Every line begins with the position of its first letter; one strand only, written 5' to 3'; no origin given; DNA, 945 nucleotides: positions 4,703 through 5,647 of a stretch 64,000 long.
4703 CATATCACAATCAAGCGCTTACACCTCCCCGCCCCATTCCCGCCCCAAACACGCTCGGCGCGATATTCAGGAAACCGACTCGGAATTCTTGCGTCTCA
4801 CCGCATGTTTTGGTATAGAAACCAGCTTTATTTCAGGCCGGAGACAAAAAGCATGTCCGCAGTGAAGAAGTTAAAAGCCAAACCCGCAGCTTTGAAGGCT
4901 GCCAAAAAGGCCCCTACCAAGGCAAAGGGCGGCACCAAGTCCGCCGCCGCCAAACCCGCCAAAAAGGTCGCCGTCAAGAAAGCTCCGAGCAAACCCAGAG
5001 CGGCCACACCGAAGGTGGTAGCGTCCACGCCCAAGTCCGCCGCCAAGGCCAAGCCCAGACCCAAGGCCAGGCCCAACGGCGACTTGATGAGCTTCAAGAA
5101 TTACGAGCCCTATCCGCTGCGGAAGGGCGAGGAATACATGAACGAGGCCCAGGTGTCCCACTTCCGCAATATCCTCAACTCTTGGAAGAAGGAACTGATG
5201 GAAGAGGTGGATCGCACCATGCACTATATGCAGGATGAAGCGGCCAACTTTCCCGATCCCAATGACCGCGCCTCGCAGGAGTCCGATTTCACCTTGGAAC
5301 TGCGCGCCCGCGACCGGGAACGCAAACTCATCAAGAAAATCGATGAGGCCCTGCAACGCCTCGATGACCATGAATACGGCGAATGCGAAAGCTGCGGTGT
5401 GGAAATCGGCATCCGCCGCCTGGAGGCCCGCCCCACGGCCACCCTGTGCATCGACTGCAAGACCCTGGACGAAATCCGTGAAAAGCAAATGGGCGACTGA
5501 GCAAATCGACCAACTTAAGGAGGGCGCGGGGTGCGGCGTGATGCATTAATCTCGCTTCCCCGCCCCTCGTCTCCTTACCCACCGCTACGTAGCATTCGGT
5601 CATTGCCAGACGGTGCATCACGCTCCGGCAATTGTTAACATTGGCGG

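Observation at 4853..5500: DksA fused to a histone H1/AlgP-like lysine-alanine-proline-rich N-terminal tail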

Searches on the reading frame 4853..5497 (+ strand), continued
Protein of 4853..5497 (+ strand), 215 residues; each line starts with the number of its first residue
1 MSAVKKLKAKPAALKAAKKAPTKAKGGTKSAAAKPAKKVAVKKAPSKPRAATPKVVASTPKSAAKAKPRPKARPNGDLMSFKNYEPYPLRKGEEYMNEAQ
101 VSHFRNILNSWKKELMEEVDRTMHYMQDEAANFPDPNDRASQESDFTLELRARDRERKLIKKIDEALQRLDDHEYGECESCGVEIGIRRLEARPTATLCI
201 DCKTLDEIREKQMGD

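Call 35: search_protein_families(library=pfam, proteins=[P0092, P0106, P0120, P0099, P0102], max_evalue=1)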
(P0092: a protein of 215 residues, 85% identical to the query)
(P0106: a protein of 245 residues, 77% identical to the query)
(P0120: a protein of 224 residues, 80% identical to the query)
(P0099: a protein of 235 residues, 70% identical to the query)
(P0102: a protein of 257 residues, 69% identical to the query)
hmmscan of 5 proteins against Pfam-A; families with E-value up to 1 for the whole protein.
P0092 (215 aa): 3 families
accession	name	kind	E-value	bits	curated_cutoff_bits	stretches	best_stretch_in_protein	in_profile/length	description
PF21157.2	DksA_N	-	9.4e-35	119.2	27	1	101-170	1-70/71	DnaK suppressor protein DksA, N-terminal domain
PF01258.23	zf-dskA_traR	-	4.5e-11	43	24.9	1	175-205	2-32/36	Prokaryotic dksA/traR C4-type zinc finger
PF07382.16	HC2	-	3.1e-06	27.9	40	1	2-77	81-158/194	Histone H1-like nucleoprotein HC2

P0106 (245 aa): 3 families
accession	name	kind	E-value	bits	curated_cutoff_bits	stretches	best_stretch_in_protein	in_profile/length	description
PF21157.2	DksA_N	-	1.1e-34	118.9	27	1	130-199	1-70/71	DnaK suppressor protein DksA, N-terminal domain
PF01258.23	zf-dskA_traR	-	1.1e-11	45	24.9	1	203-234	1-32/36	Prokaryotic dksA/traR C4-type zinc finger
PF07382.16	HC2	-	9.1e-09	36.1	40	1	2-101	24-135/194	Histone H1-like nucleoprotein HC2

P0120 (224 aa): 4 families
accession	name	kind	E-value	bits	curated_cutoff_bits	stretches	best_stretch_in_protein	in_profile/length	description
PF21157.2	DksA_N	-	2.2e-34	117.9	27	1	110-180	1-71/71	DnaK suppressor protein DksA, N-terminal domain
PF01258.23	zf-dskA_traR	-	3.8e-11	43.2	24.9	1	183-214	1-32/36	Prokaryotic dksA/traR C4-type zinc finger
PF07382.16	HC2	-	1.3e-09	38.9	40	1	5-94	77-167/194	Histone H1-like nucleoprotein HC2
PF09676.15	TraV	-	0.77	11.2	21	0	10-107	22-116/128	Type IV conjugative transfer system lipoprotein (TraV)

P0099 (235 aa): 6 families
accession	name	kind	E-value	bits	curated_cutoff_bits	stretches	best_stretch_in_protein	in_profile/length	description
PF21157.2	DksA_N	-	1.7e-36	124.7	27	1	120-190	1-71/71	DnaK suppressor protein DksA, N-terminal domain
PF01258.23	zf-dskA_traR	-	9.2e-12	45.2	24.9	1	193-224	1-32/36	Prokaryotic dksA/traR C4-type zinc finger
PF07382.16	HC2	-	0.0012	19.4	40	1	11-89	89-172/194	Histone H1-like nucleoprotein HC2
PF13991.11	BssS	-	0.017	15.7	27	1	172-195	43-66/72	BssS protein family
PF07218.16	RAP1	-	0.29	9.9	26.3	1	19-182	107-269/793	Rhoptry-associated protein 1 (RAP-1)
PF09731.14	Mitofilin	-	0.33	10.2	27.4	1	5-171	104-249/614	Mitochondrial inner membrane protein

P0102 (257 aa): 4 families
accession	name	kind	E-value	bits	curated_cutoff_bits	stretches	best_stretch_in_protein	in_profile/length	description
PF21157.2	DksA_N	-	1.1e-32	112.5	27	1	142-211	1-70/71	DnaK suppressor protein DksA, N-terminal domain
PF01258.23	zf-dskA_traR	-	1.2e-11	44.8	24.9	1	215-246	1-32/36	Prokaryotic dksA/traR C4-type zinc finger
PF02095.21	Extensin_1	-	0.45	10.8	105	1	16-82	13-78/171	Extensin-like protein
PF07382.16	HC2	-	0.51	10.8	40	1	6-112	10-124/194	Histone H1-like nucleoprotein HC2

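Call 44: predict_structure(alignment_id=A3)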
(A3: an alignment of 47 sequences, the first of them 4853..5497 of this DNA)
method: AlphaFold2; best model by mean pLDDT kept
length: 215 residues; sequences in the alignment: 47
mean_pLDDT: 58.4   pTM: 0.40
mean pLDDT of the five models: 58.4, 56.9, 54.8, 53.5, 52.9
residues with pLDDT >= 90: 0; 70-90: 75; 50-70: 55; < 50: 85
segments of 3 or more residues with pLDDT < 50: 1-77, 91-94
pLDDT, mean of each block of 10 residues (from residue 1): 39 36 34 33 36 36 38 44 53 57 81 85 78 73 73 81 83 68 62 65 67 62
secondary structure, 60 per line:
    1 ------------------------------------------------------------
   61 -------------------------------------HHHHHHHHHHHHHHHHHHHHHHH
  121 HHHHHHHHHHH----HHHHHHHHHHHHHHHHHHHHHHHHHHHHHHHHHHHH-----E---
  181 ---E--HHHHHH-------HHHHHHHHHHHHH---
elements in order: H98-131 H136-171 H187-192 H200-212

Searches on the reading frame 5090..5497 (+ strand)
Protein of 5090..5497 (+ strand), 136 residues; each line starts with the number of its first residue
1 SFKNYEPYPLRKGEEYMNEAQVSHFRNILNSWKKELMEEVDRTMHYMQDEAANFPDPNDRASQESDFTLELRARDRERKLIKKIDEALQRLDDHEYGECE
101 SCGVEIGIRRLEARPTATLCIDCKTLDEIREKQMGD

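Call 42: search_protein_representatives(protein=window:5090-5497:+)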
Query: 136 residues. Proteins with E-value up to 0.001 (for the whole library): 15534; up to 1e-10: 2793; up to 1e-30: 324. The best 150 are listed.
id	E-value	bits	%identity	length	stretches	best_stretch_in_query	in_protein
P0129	3.9e-66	237.5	80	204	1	4-135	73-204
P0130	7.8e-65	233.3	75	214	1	2-135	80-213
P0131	5.1e-61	220.9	74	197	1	5-136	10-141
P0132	1.1e-60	219.9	74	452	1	3-134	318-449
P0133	3.4e-60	218.3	75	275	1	4-135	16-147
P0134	9.1e-60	216.9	73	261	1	5-135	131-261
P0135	9.1e-60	216.9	71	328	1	4-134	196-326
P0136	5.8e-59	214.3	75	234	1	6-135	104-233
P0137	5.0e-58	211.2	71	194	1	5-135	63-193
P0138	6.9e-58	210.8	75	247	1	11-133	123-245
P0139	2.4e-57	209.0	73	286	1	6-135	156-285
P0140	3.7e-57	208.4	71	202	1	5-135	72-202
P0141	1.0e-56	207.0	67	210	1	3-134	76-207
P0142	1.6e-56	206.4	70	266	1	2-133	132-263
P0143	4.0e-56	205.1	72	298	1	2-133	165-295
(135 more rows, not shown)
